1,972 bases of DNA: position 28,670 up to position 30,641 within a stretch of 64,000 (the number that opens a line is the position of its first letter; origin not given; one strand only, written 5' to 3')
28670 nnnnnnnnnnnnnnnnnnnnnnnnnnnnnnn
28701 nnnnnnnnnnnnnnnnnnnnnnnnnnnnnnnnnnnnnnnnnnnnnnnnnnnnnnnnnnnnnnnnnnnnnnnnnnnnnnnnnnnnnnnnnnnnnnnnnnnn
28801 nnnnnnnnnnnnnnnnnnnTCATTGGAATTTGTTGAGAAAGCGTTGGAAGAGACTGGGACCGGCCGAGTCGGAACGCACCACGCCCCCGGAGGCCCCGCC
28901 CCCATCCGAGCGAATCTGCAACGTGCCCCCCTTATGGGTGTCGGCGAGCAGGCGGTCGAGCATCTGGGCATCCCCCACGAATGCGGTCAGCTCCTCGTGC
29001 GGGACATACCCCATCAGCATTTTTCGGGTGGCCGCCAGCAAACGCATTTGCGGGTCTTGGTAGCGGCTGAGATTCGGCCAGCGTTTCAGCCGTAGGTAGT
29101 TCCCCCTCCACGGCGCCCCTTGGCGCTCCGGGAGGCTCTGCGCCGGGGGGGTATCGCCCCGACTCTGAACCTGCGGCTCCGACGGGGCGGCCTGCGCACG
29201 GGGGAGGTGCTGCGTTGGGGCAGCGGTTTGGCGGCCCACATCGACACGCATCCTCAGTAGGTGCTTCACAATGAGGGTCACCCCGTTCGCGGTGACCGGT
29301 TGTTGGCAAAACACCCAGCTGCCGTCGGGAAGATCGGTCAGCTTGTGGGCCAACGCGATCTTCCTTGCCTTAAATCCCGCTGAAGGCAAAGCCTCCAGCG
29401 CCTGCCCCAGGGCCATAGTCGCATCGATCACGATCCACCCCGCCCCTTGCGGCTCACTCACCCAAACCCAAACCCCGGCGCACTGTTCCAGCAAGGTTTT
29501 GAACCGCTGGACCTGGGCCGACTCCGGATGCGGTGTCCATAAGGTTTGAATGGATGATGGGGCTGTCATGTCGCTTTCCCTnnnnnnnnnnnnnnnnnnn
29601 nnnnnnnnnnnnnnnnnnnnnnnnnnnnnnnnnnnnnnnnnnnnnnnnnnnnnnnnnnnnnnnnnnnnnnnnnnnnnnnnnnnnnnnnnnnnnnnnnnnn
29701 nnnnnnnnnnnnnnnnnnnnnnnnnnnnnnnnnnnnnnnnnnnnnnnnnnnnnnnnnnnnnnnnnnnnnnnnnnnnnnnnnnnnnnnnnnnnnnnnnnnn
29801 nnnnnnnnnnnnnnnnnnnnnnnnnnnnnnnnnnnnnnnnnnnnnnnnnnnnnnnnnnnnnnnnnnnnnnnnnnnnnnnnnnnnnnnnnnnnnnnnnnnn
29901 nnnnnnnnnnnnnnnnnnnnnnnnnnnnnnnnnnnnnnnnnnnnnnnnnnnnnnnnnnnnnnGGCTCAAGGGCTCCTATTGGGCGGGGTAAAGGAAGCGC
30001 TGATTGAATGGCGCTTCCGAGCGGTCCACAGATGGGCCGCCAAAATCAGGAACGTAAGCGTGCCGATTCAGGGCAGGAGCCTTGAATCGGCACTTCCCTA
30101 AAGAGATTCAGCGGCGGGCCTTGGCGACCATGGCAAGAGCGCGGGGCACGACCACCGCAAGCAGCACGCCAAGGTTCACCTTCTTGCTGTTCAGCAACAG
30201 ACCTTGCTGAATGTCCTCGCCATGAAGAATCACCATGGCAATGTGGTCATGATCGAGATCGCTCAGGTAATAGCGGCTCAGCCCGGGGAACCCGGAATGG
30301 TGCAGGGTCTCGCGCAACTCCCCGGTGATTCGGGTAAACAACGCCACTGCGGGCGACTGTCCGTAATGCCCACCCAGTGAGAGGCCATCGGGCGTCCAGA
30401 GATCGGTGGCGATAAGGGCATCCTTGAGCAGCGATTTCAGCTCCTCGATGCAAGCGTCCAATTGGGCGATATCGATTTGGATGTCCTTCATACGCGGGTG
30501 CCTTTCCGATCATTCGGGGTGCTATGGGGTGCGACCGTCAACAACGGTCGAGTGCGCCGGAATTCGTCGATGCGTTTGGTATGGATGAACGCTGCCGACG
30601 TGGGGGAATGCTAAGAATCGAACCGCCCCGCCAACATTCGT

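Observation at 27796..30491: MglA-like GTPase operon with three Roadblock-like proteins and an unknown 249-aa partner, divergent from a giant PAS kinase (conservon-like but differently built)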

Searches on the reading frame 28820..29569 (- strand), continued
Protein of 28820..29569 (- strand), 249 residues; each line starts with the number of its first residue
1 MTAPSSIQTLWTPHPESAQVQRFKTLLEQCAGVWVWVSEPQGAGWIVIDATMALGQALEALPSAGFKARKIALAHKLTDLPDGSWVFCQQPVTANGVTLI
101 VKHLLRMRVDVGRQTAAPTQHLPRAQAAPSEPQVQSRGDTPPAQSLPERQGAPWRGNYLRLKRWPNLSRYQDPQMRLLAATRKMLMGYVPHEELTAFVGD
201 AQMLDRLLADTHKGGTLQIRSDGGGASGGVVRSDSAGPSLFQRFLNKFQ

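Call 81: find_encoding_contigs(protein=P0003, flank=4000, max_places=2)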
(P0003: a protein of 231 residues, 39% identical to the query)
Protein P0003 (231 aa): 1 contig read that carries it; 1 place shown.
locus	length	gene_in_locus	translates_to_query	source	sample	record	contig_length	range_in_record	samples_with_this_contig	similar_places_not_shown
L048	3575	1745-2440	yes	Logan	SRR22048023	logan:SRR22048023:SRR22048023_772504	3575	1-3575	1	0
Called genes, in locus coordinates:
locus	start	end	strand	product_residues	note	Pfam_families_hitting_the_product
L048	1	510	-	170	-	?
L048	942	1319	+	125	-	-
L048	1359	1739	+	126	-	-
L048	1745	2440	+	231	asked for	-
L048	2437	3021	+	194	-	PF03029:ATP_bind_1 (faint)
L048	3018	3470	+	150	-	-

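Call 107: search_protein_families(library=padloc, proteins=[window:28820-29569:-], max_evalue=0.01)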
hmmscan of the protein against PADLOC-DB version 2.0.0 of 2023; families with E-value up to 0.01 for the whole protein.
window:28820-29569:- (249 aa): 0 families

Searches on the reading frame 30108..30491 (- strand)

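Call 3: search_protein_families(library=pfam, proteins=[window:30108-30491:-], max_evalue=1)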
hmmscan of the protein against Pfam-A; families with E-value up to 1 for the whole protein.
window:30108-30491:- (127 aa): 1 family
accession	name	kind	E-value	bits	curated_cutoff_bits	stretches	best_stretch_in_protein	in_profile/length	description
PF07897.16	EAR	-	0.13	12.4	28.9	1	36-48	11-23/36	Ethylene-responsive binding factor-associated repression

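Call 4: search_protein_families(library=ncbifam, proteins=[window:30108-30491:-], max_evalue=1)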
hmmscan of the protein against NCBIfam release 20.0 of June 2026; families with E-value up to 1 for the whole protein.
window:30108-30491:- (127 aa): 0 families

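Call 107: search_protein_families(library=padloc, proteins=[window:30108-30491:-], max_evalue=0.01)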
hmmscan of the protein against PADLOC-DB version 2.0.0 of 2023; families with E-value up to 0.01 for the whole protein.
window:30108-30491:- (127 aa): 0 families
